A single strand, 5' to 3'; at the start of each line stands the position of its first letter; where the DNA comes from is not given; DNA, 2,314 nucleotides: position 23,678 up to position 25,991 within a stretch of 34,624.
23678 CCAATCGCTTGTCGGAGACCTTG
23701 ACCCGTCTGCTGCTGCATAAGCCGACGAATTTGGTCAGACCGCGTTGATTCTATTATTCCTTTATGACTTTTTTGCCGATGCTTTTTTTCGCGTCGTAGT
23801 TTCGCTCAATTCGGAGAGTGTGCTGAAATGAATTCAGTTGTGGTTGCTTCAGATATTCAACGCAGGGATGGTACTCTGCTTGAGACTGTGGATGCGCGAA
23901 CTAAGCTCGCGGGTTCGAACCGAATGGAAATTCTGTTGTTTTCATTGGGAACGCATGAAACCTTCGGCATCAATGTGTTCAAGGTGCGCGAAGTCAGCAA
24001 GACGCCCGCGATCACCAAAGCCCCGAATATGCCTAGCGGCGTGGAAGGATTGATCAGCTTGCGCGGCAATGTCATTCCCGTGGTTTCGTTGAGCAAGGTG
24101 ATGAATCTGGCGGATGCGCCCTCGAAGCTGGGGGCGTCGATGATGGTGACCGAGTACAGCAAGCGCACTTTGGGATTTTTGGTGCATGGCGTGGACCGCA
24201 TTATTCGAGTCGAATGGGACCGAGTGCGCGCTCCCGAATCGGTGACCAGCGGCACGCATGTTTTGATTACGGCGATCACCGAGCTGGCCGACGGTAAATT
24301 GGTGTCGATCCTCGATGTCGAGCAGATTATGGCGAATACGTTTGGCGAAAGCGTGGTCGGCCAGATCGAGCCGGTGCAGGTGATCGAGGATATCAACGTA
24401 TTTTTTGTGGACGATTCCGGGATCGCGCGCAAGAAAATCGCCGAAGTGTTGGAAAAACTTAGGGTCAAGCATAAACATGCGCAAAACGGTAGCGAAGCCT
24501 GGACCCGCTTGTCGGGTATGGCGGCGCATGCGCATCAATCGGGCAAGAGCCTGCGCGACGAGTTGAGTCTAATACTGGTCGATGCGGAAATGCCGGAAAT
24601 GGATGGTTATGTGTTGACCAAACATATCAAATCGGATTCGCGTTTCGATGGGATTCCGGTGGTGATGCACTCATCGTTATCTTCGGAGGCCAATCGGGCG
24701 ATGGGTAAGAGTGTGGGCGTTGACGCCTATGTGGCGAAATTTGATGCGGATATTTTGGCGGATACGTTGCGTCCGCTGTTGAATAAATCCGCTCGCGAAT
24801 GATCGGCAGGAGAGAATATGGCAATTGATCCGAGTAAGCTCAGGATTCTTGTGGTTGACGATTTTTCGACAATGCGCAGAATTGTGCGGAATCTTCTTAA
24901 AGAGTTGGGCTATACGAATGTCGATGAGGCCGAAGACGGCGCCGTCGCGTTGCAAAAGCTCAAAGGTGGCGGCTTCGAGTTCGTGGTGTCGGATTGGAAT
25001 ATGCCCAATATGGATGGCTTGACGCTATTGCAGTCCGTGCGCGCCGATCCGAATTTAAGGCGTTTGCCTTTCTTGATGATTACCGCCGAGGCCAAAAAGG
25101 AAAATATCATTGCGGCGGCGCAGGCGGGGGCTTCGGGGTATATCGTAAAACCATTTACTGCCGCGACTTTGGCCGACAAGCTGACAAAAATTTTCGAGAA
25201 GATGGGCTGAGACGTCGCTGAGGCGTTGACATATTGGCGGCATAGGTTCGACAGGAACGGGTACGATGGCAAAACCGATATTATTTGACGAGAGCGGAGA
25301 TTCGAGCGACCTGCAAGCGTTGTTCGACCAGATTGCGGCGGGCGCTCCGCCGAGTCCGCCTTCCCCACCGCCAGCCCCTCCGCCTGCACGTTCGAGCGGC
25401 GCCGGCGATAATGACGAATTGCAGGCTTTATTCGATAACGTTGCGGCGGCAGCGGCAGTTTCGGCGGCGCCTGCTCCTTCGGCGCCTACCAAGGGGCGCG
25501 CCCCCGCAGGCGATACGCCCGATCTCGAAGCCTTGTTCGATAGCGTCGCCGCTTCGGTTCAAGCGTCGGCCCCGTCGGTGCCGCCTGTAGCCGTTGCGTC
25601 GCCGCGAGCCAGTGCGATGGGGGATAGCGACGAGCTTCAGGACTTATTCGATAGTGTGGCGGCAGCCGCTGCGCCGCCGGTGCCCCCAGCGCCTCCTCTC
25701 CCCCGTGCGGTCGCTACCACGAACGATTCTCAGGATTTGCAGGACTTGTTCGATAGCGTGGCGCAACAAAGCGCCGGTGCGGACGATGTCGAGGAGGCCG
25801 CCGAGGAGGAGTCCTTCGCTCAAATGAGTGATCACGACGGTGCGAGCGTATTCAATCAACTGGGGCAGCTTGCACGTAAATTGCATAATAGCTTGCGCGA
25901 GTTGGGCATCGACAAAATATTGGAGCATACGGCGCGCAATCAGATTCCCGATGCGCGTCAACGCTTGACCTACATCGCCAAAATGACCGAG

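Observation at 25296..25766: CheZ has an N-terminal array of five acidic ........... motifs resembling its own CheY-docking tail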

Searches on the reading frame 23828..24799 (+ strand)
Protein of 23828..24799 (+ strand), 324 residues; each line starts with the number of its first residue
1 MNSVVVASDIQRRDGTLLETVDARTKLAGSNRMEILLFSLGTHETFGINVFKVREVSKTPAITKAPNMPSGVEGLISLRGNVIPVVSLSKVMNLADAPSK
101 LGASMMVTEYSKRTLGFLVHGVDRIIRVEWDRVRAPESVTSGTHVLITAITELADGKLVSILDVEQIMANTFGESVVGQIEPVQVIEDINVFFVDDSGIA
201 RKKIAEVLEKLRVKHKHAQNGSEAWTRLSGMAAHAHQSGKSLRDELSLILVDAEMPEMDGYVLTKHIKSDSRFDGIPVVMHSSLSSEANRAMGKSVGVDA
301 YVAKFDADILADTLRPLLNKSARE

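Call 4: search_protein_families(library=pfam, proteins=[window:23828-24799:+], max_evalue=0.01)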
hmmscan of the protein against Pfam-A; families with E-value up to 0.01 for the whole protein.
window:23828-24799:+ (324 aa): 2 families
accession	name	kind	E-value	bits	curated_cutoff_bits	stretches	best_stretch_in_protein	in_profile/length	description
PF01584.24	CheW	-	2.6e-34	118.2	23.5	1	34-169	1-135/138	CheW-like domain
PF00072.30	Response_reg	-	2.1e-12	47.6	30.2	1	191-304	1-99/111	Response regulator receiver domain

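Call 69: search_protein_families(library=ncbifam, proteins=[window:23828-24799:+], max_evalue=0.01)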
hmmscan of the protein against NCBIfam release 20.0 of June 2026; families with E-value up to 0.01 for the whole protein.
window:23828-24799:+ (324 aa): 50 families (the best 25 are shown)
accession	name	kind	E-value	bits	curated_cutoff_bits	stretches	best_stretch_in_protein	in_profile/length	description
NF007903.0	PRK10612.1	equivalog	8.4e-15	54.9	260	1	22-169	5-152/167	chemotaxis protein CheW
NF007135.0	PRK09581.1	equivalog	6.7e-12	45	474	1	244-305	45-106/457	PleD family two-component system response regulator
NF008099.0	PRK10841.1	equivalog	1e-10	40.1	920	1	125-314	762-936/949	two-component system sensor histidine kinase RcsC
NF001965.0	PRK00742.1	subfamily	1.6e-08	34.2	293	1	188-292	3-93/357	chemotaxis-specific protein-glutamate methyltransferase CheB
TIGR02154.1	PhoB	equivalog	1.9e-08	33.9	296.2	1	234-318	34-120/226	phosphate regulon transcriptional regulator PhoB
NF045944.1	ResRegRpaBCyano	equivalog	2.6e-08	33.5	330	1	244-304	40-97/229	response regulator transcription factor RpaB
NF041866.1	EpsW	equivalog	3e-08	33.3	200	1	190-322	7-129/131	exopolysaccharide biosynthesis response regulator EpsW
NF041733.1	resp_reg_CseB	equivalog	3.7e-08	33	350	1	190-322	2-119/228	two-component system response regulator CseB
NF053854.1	RespRegPhoBBctds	equivalog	5.5e-08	32.4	270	1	232-304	28-100/225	two-component system response regulator PhoB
NF007901.0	PRK10610.1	equivalog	1.3e-07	31.8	189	1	189-319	6-125/129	chemotaxis response regulator CheY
NF012023.0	PRK15479.1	equivalog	2.1e-07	30.7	337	1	242-322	40-120/224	transcriptional regulator TctD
NF008318.0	PRK11107.1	equivalog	6.6e-07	27.8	890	1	183-308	662-775/920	two-component sensor histidine kinase BarA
NF008034.0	PRK10766.1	equivalog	1.8e-06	27.6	275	1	190-304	4-102/231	two-component system response regulator TorR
NF007982.1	PRK10710.1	equivalog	1.9e-06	27.7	380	1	245-304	51-107/235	envelope stress response regulator BaeR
NF007005.1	PRK09468.1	equivalog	2.6e-06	27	331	1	236-316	37-117/237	osmolarity response regulator transcription factor OmpR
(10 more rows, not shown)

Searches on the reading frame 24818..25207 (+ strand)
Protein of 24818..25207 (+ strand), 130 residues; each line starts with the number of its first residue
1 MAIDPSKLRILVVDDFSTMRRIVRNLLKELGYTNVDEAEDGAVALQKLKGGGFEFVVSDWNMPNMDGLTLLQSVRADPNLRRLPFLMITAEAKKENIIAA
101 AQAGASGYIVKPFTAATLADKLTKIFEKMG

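Call 4: search_protein_families(library=pfam, proteins=[window:24818-25207:+], max_evalue=0.01)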
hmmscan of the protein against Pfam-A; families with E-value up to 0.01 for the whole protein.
window:24818-25207:+ (130 aa): 1 family
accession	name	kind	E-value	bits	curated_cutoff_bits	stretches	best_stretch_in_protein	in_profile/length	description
PF00072.30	Response_reg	-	3.6e-29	101.6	30.2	1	10-122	1-110/111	Response regulator receiver domain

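Call 89: search_solved_structures(query=window:24818-25207:+, max_evalue=1e-30, show_alignments=1)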
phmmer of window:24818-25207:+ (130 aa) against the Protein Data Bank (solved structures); distinct sequences matched with E-value up to 1e-30: 49.
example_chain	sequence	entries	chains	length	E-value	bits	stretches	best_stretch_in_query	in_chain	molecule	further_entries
2fka_A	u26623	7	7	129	9.8e-60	202.9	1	6-130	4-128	Chemotaxis protein cheY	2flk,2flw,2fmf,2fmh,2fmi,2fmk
2che_A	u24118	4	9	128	1.1e-59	202.7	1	7-130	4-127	CHEY | Chemotaxis protein cheY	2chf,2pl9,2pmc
1djm_A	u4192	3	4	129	2.6e-59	201.5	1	6-130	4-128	CHEMOTAXIS PROTEIN Y | Chemotaxis protein cheY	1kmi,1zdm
1cye_A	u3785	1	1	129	2.6e-59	201.5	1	6-130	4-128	CHEY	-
1a0o_A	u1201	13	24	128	2.9e-59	201.4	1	7-130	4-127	CHEY | CHEMOTAXIS CHEY PROTEIN | CHEMOTAXIS PROTEIN CHEY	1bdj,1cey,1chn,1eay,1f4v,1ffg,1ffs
1d4z_A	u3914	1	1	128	4.1e-59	200.9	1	7-130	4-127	CHEMOTAXIS PROTEIN CHEY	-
6tg7_A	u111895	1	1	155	4.1e-59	200.9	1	6-130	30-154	Chemotaxis protein CheY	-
2chy_A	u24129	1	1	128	5.3e-59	200.5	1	7-130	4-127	CHEY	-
3olx_A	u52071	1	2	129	6.8e-59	200.2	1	6-130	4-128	Chemotaxis protein CheY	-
3olw_A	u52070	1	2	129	9.5e-59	199.7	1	6-130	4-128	Chemotaxis protein CheY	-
3olv_A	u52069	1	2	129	9.5e-59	199.7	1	6-130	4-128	Chemotaxis protein CheY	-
3oo0_A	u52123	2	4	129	1.3e-58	199.3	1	6-130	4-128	Chemotaxis protein CheY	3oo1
3oly_A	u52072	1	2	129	1.3e-58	199.2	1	6-130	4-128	Chemotaxis protein CheY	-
3myy_A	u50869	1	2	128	1.5e-58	199.1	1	7-130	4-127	Chemotaxis protein cheY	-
5chy_A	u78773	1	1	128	1.5e-58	199.1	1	7-130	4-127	CHEY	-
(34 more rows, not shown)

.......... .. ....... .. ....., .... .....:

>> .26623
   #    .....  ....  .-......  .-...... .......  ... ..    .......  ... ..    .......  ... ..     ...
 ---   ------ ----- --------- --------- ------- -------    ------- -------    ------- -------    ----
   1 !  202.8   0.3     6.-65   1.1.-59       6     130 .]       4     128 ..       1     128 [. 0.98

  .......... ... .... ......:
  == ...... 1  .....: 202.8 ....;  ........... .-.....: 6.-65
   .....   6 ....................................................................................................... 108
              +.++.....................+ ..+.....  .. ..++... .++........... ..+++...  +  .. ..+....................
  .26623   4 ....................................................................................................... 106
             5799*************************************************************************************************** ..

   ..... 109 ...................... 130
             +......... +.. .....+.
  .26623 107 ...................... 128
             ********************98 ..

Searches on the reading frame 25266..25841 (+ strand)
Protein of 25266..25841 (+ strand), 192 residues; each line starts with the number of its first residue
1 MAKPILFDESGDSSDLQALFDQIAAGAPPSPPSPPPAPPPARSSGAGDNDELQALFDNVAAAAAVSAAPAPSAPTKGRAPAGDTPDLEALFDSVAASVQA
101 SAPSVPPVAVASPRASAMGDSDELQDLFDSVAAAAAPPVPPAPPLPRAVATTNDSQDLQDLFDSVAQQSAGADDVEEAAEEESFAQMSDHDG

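Call 5: find_homologous_proteins(query=window:25266-25841:+, max_evalue=0.001)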
Query seq(192 aa) (192 aa): 1241 proteins with E <= 0.001 among 8000 candidates; the best 120 are listed.
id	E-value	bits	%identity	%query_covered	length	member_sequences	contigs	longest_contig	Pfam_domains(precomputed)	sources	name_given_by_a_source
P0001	1.3e-22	99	54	51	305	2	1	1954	PF04344.19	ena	-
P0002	1.2e-21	96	41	70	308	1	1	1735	PF04344.19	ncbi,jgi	jgi:chemotaxis protein CheZ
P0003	7.1e-19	87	48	65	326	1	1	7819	PF04344.19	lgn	-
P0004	1.0e-17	83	50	50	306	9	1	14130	PF04344.19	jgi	-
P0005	5.6e-17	81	55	50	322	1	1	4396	PF04344.19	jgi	jgi:chemotaxis protein CheZ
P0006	5.6e-16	77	61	32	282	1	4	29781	PF04344.19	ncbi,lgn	ncbi:MAG: protein phosphatase CheZ [Ignavibacteria bacterium]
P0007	8.1e-15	74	51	54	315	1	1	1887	PF04344.19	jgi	jgi:chemotaxis protein CheZ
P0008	4.2e-14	71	65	31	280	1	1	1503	PF04344.19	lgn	-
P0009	4.5e-14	71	48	58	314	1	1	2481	PF04344.19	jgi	jgi:chemotaxis protein CheZ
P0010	5.4e-14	71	59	33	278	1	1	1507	PF04344.19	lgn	-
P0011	5.7e-14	71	46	56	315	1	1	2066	PF04344.19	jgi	jgi:chemotaxis protein CheZ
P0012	1.0e-13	70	51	49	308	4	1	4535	PF04344.19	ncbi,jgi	jgi:chemotaxis protein CheZ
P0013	1.0e-13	70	49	49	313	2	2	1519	PF04344.19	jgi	jgi:chemotaxis protein CheZ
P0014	1.3e-13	70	49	49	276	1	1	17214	PF04344.19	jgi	jgi:chemotaxis protein CheZ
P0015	1.3e-13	70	46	78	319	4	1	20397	PF04344.19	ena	-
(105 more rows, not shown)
